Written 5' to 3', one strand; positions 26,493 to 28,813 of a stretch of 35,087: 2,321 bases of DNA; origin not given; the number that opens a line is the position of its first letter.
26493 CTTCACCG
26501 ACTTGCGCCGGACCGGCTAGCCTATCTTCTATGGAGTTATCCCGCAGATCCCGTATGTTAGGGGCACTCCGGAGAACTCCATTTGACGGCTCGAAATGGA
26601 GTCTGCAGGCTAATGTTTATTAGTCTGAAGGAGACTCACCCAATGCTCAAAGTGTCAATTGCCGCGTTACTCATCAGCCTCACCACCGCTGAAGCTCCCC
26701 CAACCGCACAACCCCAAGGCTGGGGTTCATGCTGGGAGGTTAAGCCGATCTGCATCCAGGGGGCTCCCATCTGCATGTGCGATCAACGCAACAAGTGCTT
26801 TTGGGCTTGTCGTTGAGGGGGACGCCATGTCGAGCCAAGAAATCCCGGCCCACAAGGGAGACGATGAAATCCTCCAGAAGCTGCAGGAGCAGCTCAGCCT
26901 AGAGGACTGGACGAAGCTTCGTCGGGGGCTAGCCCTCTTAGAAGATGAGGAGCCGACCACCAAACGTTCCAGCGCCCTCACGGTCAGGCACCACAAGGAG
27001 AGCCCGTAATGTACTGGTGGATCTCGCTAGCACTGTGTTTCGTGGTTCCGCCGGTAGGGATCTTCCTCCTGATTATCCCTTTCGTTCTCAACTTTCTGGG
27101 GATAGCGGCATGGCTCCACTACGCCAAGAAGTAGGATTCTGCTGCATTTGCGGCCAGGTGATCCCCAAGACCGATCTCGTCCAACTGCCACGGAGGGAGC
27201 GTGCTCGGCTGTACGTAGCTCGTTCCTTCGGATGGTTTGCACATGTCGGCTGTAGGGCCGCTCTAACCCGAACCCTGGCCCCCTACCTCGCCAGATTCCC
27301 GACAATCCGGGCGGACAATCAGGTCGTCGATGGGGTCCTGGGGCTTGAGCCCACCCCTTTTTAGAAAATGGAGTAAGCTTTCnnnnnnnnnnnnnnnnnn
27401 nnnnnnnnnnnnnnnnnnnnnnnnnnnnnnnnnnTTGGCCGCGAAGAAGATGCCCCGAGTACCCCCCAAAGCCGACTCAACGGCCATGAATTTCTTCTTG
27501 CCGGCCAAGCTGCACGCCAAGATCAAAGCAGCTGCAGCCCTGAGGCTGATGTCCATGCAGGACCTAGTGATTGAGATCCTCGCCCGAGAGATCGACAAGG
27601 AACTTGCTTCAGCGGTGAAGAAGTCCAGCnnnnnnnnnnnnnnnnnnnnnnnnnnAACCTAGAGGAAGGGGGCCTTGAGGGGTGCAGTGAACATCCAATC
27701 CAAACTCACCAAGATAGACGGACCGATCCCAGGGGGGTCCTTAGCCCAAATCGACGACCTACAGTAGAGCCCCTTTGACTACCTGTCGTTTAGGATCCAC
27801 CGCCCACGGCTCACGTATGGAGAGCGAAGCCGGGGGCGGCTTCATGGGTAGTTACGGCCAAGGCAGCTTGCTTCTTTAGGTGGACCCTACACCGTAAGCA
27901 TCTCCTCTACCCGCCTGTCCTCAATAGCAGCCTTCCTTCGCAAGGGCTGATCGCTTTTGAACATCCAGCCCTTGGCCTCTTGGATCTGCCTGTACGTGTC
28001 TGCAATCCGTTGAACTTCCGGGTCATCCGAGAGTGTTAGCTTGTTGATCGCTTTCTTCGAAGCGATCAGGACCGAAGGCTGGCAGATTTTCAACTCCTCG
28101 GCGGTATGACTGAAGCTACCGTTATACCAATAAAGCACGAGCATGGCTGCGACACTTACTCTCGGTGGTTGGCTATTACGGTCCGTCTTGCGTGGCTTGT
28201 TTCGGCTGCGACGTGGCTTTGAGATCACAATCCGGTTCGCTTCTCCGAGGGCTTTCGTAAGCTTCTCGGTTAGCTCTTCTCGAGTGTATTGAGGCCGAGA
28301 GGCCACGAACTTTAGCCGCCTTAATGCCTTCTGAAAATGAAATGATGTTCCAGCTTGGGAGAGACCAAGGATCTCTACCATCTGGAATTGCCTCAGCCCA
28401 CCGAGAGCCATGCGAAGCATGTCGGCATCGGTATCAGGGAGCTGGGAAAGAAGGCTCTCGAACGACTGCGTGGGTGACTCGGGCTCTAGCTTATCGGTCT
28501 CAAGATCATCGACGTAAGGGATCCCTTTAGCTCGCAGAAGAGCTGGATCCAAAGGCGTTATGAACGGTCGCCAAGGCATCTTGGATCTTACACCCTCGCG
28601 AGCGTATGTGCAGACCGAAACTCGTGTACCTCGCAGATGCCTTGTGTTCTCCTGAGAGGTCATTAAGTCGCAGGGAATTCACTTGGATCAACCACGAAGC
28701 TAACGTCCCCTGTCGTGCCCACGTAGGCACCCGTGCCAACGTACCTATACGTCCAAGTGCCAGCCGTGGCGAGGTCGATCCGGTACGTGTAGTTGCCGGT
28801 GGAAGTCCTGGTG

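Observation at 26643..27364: Phage-borne cassette: secreted six-cysteine mini-protein with a 41-aa membrane peptide (toxin/immunity-like or exclusion module)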

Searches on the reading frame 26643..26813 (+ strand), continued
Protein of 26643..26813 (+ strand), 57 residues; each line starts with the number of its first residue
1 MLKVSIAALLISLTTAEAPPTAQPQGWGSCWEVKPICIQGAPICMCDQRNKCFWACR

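Call 85: search_protein_families(library=padloc, proteins=[window:26643-26813:+], max_evalue=0.1)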
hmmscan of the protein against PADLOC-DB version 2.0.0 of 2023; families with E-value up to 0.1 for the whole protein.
seq(57 aa): 0 families

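Call 86: search_dna_similar(query=window:26643-26813:+, collection=phages, mode=protein, max_evalue=10)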
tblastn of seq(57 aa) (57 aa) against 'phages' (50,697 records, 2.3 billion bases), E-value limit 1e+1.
Records with a match: 6; places in all: 6; records where one place covers at least 80% of the query: 0.
Best place of each record, by identity: <60% 6.
By first word of the organism name: Vibrio 4; Brevundimonas 2.
By host as written in the record: Brevundimonas pondensis LVF1 2; Vibrio campbellii 20150730018-1 1; Vibrio harveyi BVH1 1; Vibrio harveyi strain VH2 1; Vibrio harveyi KCTC12724 1.
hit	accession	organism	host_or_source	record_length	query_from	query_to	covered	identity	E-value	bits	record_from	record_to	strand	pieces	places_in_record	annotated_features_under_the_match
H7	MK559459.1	Vibrio phage vB_VcaS_HC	Vibrio campbellii 20150730018-1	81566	12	51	70%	32.5%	5e-1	32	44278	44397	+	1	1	hypothetical protein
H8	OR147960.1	Vibrio phage vB_VhaS_R21Y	Vibrio harveyi BVH1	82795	12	51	70%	32.5%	5e-1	32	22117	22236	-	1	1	hypothetical protein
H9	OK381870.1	Vibrio phage D4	Vibrio harveyi strain VH2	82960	12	51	70%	32.5%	5e-1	32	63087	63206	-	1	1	hypothetical protein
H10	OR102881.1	Vibrio phage vB_VhaS-MS03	Vibrio harveyi KCTC12724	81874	12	51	70%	32.5%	9e-1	32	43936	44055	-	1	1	hypothetical protein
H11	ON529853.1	Brevundimonas phage vB_BpoS-Bambus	Brevundimonas pondensis LVF1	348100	5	35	54%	38.7%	1e+1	29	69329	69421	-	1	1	hypothetical protein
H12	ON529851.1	Brevundimonas phage vB_BpoS-Marchewka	Brevundimonas pondensis LVF1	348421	5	35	54%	38.7%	1e+1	29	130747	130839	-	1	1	hypothetical protein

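Call 88: find_encoding_contigs(protein=P0035, flank=8000, max_places=2)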
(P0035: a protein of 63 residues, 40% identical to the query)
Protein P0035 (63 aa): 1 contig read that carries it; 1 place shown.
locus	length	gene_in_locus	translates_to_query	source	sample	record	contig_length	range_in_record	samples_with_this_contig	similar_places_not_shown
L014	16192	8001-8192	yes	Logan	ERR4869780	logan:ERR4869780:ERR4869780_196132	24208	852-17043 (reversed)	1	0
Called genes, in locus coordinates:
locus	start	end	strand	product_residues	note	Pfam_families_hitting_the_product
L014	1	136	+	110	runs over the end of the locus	-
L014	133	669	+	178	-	PF13392:HNH_3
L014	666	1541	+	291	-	-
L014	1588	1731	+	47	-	-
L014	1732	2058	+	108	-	PF25680:Mom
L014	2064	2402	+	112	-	PF25680:Mom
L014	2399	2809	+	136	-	-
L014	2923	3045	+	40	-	-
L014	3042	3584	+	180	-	PF09414:RNA_ligase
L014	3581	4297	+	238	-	-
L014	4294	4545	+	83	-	-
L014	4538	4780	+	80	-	-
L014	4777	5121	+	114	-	-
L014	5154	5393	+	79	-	PF12728:HTH_17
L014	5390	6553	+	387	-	PF14659:Phage_int_SAM_3 (weak), PF00589:Phage_integrase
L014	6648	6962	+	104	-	-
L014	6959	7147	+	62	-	-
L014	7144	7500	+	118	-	-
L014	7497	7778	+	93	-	-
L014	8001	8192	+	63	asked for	-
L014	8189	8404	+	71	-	-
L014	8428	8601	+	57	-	-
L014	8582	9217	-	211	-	-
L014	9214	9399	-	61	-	-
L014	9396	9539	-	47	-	-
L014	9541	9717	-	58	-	-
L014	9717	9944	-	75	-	-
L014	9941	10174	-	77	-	-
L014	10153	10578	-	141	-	PF00413:Peptidase_M10, PF12044:Metallopep (faint)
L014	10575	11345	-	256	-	-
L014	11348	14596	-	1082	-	PF12708:Pect-lyase_RHGA_epim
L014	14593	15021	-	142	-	-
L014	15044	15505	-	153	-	-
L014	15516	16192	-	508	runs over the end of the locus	?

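Call 89: find_encoding_contigs(protein=P0036, flank=8000, max_places=2)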
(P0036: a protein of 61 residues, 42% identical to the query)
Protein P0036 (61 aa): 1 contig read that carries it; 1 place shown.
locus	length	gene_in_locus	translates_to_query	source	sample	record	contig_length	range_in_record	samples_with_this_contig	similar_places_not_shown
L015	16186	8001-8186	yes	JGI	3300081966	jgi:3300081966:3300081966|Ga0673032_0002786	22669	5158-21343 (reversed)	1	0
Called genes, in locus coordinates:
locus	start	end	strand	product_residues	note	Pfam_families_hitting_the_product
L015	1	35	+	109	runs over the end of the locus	-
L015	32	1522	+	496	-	PF00176:SNF2-rel_dom, PF00271:Helicase_C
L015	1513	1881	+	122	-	PF23992:Pam3_gp32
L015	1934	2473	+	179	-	PF23984:DUF7307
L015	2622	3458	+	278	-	PF23977:Pam3_Gp34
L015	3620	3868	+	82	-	-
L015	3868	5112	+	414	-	PF05970:PIF1 (faint), PF13245:AAA_19, PF13604:AAA_30, PF01443:Viral_helicase1 (faint), PF13538:UvrD_C_2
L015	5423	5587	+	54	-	-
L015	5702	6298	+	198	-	-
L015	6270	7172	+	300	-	PF18724:ADDT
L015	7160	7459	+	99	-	-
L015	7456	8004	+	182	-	-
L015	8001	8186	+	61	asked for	-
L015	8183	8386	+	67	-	-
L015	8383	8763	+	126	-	-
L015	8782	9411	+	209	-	-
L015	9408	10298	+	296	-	PF18723:HMUDK_hel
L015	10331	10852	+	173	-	PF13563:2_5_RNA_ligase2, PF02834:LigT_PEase (faint)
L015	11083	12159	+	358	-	PF00303:Thymidylat_synt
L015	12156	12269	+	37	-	-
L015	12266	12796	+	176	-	PF12917:YfbR-like (faint), PF13023:HD_3 (weak)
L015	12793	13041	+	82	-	-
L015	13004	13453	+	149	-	-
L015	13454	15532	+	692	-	PF00476:DNA_pol_A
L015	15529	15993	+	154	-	-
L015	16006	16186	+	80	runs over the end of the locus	-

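Call 95: find_encoding_contigs(protein=P0037, flank=8000, max_places=3)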
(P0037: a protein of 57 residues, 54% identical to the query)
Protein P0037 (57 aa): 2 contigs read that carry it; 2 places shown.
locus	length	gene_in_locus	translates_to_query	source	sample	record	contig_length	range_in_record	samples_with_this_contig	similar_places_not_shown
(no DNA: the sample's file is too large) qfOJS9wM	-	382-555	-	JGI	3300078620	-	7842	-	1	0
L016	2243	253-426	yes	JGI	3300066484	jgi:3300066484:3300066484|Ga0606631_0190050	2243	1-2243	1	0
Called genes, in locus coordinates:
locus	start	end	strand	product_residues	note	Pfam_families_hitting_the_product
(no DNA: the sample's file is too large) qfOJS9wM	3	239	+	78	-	?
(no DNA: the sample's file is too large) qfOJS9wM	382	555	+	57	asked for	-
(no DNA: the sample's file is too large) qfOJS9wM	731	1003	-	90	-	PF11746:DUF3303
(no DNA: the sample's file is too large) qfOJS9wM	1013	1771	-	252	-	-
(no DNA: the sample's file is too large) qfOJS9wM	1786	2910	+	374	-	-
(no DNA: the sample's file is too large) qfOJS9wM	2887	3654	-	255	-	PF23023:Anti-Pycsar_Apyc1 (weak), PF00753:Lactamase_B (faint), PF12706:Lactamase_B_2, PF02112:PDEase_II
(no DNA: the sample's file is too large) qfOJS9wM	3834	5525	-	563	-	-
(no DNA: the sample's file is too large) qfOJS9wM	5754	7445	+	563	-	PF00069:Pkinase, PF01636:APH (faint), PF07714:PK_Tyr_Ser-Thr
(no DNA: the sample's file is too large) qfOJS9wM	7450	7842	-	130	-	?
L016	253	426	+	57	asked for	-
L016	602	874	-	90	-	PF11746:DUF3303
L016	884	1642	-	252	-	-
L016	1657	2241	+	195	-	?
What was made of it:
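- On ORF1-like phage six-cysteine mini-protein family (unnamed; defined here): One relative lies next to cellular-looking genes (call 95).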

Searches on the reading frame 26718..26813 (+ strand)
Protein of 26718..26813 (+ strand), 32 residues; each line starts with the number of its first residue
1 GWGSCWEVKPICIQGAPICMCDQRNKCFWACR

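Call 57: find_related_loci(query=A3, collection=viral_contigs, flank=6000)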
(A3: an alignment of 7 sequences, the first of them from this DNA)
Query A3 (32 aa) in viral_contigs; peptide patterns used: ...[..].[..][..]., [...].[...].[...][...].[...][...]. (x = any residue, [..] = any of these).
42 stretches matched a pattern; 1 encode a relative of the query (tblastn E <= 1e-3); 1 distinct loci.
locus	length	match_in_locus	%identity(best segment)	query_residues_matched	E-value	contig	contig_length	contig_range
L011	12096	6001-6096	50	1-31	2e-8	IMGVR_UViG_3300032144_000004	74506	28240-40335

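Call 58: find_related_loci(query=A3, collection=metagenome_contigs, flank=6000)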
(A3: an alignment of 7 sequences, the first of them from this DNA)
Query A3 (32 aa) in metagenome_contigs; peptide patterns used: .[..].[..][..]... (x = any residue, [..] = any of these).
18 stretches matched a pattern; 1 encode a relative of the query (tblastn E <= 1e-3); 1 distinct loci.
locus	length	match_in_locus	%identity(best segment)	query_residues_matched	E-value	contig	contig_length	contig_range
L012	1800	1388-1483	94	1-32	3e-20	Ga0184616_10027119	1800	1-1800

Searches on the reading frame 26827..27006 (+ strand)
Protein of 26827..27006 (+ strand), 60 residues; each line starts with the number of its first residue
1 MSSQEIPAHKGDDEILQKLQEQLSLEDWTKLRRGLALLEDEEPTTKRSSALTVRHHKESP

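Call 7: search_protein_families(library=pfam, proteins=[window:26827-27006:+], max_evalue=1)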
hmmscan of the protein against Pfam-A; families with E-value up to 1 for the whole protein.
seq(60 aa): 0 families

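Call 19: search_protein_families(library=phrogs, proteins=[window:26827-27006:+], max_evalue=1)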
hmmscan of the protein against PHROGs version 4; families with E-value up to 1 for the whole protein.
seq(60 aa): 0 families

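Call 29: search_protein_families(library=ncbifam, proteins=[window:26827-27006:+], max_evalue=1)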
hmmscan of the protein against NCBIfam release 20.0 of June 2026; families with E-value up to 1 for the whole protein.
seq(60 aa): 0 families

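Call 85: search_protein_families(library=padloc, proteins=[window:26827-27006:+], max_evalue=0.1)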
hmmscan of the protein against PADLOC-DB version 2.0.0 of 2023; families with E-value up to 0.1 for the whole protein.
seq(60 aa): 0 families
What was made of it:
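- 26827..27009 (+): ORF2: a 60-aa acidic, hydrophilic protein of unknown function. No family hits (calls 7, 19, 29, 85).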

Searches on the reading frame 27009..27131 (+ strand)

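Call 7: search_protein_families(library=pfam, proteins=[window:27009-27131:+], max_evalue=1)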
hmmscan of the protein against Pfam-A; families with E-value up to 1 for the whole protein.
seq(41 aa): 1 family
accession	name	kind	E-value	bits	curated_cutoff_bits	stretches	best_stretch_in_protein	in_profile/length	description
PF18697.7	MLVIN_C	-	0.022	14.9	29.2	1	19-39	29-49/56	Murine leukemia virus (MLV) integrase (IN) C-terminal domain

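Call 19: search_protein_families(library=phrogs, proteins=[window:27009-27131:+], max_evalue=1)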
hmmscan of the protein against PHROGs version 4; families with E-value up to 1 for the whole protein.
seq(41 aa): 2 families
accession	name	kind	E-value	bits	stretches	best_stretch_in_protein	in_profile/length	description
phrog_4721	-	unknown function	0.26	11.5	1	4-32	106-134/304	-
phrog_8885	-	unknown function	0.58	11.6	1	16-35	10-29/72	-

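Call 29: search_protein_families(library=ncbifam, proteins=[window:27009-27131:+], max_evalue=1)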
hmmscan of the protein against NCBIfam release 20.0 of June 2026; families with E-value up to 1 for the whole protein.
seq(41 aa): 0 families

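Call 85: search_protein_families(library=padloc, proteins=[window:27009-27131:+], max_evalue=0.1)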
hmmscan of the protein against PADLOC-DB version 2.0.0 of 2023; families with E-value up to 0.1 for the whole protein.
seq(41 aa): 0 families

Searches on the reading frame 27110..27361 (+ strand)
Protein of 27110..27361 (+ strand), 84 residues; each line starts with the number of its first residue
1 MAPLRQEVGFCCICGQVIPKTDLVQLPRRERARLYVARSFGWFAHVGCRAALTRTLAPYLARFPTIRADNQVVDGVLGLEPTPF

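Call 7: search_protein_families(library=pfam, proteins=[window:27110-27361:+], max_evalue=1)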
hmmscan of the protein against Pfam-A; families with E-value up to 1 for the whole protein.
seq(84 aa): 1 family
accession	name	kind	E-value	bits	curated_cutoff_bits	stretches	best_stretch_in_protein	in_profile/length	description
PF25809.1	STEEP1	-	0.15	12.3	27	1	10-37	10-39/110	STEEP1 domain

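Call 19: search_protein_families(library=phrogs, proteins=[window:27110-27361:+], max_evalue=1)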
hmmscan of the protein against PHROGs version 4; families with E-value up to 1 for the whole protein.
seq(84 aa): 0 families

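Call 24: search_dna_similar(query=window:27110-27361:+, collection=phages, mode=protein, max_evalue=1)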
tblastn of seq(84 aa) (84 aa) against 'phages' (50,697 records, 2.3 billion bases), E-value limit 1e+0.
Records with a match: 1; places in all: 1; records where one place covers at least 80% of the query: 0.
Best place of each record, by identity: <60% 1.
By first word of the organism name: Hafnia 1.
By host as written in the record: Hafnia sp. 1.
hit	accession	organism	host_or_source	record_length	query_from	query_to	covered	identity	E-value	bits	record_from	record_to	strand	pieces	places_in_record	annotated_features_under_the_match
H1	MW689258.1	Hafnia phage Pocis76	Hafnia sp.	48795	26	80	65%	35.6%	6e-2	36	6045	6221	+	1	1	hypothetical protein (x2)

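Call 29: search_protein_families(library=ncbifam, proteins=[window:27110-27361:+], max_evalue=1)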
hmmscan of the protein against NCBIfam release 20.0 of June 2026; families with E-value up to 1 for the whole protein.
seq(84 aa): 1 family
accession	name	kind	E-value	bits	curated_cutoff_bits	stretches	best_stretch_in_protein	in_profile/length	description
NF006221.0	PRK08348.1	subfamily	0.072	12.8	124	1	11-39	49-77/136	NADH-plastoquinone oxidoreductase subunit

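Call 84: search_solved_structures(query=window:27110-27361:+, max_evalue=10)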
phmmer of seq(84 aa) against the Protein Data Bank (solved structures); distinct sequences matched with E-value up to 10: 0.

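Call 85: search_protein_families(library=padloc, proteins=[window:27110-27361:+], max_evalue=0.1)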
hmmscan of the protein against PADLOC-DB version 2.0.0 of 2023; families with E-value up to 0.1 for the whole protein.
seq(84 aa): 0 families

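Call 104: find_related_loci(query=window:27110-27361:+, collection=viral_contigs, flank=5000)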
Query seq(84 aa) (84 aa) in viral_contigs; peptide patterns used: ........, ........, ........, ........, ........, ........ (x = any residue, [..] = any of these).
45 stretches matched a pattern, but none encodes a relative of the query by tblastn (E <= 1e-3).
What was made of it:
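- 27109..27364 (+): ORF4: an 84-codon open frame with CxxC...HxxC. Its status as a gene is unverified. No homologues or family hits (calls 7, 19, 24, 29, 84, 104).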

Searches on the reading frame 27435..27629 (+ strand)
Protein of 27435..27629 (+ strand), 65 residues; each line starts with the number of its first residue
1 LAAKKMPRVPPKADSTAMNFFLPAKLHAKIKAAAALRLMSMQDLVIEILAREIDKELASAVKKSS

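Call 7: search_protein_families(library=pfam, proteins=[window:27435-27629:+], max_evalue=1)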
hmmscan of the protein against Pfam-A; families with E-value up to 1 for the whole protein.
seq(65 aa): 3 families
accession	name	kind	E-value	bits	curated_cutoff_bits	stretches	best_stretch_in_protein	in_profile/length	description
PF22513.2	FitA-like_RHH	-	0.0077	16.6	27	1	22-51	8-37/39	Antitoxin FitA-like, ribbon-helix-helix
PF05534.18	HicB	-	0.014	15.8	21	1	13-49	15-51/51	HicB family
PF09386.16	ParD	-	0.048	14.5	27.3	1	27-55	13-41/80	Antitoxin ParD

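Call 19: search_protein_families(library=phrogs, proteins=[window:27435-27629:+], max_evalue=1)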
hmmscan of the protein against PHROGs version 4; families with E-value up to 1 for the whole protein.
seq(65 aa): 3 families
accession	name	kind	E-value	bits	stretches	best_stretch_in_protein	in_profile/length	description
phrog_9151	-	moron, auxiliary metabolic gene and host takeover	0.0011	20.3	1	6-59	62-115/119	HicB-like antitoxin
phrog_582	-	transcription regulation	0.011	17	1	13-56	55-98/105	Arc-like repressor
phrog_795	-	other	0.041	15.2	1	2-59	4-61/116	partition protein ATPase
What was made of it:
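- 27435..27632 (+): Ribbon-helix-helix-like small regulator gene (start at TTG 27435 or ATG 27450), followed by a hairpin at 27643-27680. Sub-threshold hits to several RHH families (calls 7 and 19).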

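Call 29: search_protein_families(library=ncbifam, proteins=[window:27435-27629:+], max_evalue=1)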
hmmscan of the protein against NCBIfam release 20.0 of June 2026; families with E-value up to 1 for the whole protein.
seq(65 aa): 0 families

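Call 83: search_solved_structures(query=window:27435-27629:+, max_evalue=10)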
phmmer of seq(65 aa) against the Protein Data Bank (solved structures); distinct sequences matched with E-value up to 10: 0.
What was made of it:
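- On Ribbon-helix-helix regulators (for the gene at 27435-27632): There is no PDB sequence hit (call 83).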

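Call 85: search_protein_families(library=padloc, proteins=[window:27435-27629:+], max_evalue=0.1)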
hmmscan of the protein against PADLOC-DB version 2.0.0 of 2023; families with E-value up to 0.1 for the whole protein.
seq(65 aa): 0 families

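Call 105: find_related_loci(query=window:27435-27629:+, collection=viral_contigs, flank=5000)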
Query seq(65 aa) (65 aa) in viral_contigs; peptide patterns used: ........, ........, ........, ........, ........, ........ (x = any residue, [..] = any of these).
50 stretches matched a pattern, but none encodes a relative of the query by tblastn (E <= 1e-3).

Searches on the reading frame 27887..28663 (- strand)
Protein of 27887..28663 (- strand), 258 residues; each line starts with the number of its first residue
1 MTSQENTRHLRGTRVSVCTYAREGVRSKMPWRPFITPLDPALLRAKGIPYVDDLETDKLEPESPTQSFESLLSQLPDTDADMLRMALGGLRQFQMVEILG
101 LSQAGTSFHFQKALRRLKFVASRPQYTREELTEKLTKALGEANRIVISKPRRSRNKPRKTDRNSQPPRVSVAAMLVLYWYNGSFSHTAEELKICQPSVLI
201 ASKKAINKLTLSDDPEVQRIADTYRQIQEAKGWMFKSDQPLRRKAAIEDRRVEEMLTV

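Call 7: search_protein_families(library=pfam, proteins=[window:27887-28663:-], max_evalue=1)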
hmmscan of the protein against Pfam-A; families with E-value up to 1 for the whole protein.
window:27887-28663:- (258 aa): 1 family
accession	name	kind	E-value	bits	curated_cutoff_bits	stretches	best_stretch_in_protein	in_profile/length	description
PF00196.25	GerE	-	0.057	13.5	23.5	1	75-126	3-53/57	Bacterial regulatory proteins, luxR family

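Call 8: search_protein_families(library=phrogs, proteins=[window:27887-28663:-], max_evalue=0.001)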
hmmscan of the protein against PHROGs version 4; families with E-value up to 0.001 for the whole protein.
window:27887-28663:- (258 aa): 0 families

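Call 29: search_protein_families(library=ncbifam, proteins=[window:27887-28663:-], max_evalue=1)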
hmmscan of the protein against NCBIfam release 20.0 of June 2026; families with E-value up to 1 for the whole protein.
window:27887-28663:- (258 aa): 7 families
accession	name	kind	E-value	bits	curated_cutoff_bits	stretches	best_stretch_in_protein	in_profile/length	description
TIGR02937.1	sigma70-ECF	superfamily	0.0096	15.6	42.9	1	53-118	96-162/165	sigma-70 family RNA polymerase sigma factor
TIGR02959.1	SigZ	equivalog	0.012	15.5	168.65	1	65-118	91-145/170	RNA polymerase sigma factor SigZ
NF033788.1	HTH_metalloreg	subfamily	0.044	13.6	55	1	88-125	24-60/77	metalloregulator ArsR/SmtB family transcription factor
NF053597.1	EnfR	exception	0.061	13.5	260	1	76-118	5-47/142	transcriptional factor EnfR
TIGR02980.1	SigBFG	subfamily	0.079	12.6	234.35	1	62-118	166-223/227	SigB/SigF/SigG family RNA polymerase sigma factor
NF045707.1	Dbac_1936_reg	equivalog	0.095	12.7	115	0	94-119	35-59/99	ArsR/SmtB-type metalloregulator TsoR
NF007215.0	PRK09637.1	equivalog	0.14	12.1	212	1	65-118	97-151/181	RNA polymerase sigma factor SigZ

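Call 73: find_related_loci(query=window:27887-28663:-, collection=viral_contigs, flank=8000)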
Query window:27887-28663:- (258 aa) in viral_contigs; peptide patterns used: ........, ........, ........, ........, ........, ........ (x = any residue, [..] = any of these).
57 stretches matched a pattern, but none encodes a relative of the query by tblastn (E <= 1e-3).

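Call 85: search_protein_families(library=padloc, proteins=[window:27887-28663:-], max_evalue=0.1)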
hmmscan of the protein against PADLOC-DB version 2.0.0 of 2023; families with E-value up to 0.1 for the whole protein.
window:27887-28663:- (258 aa): 0 families
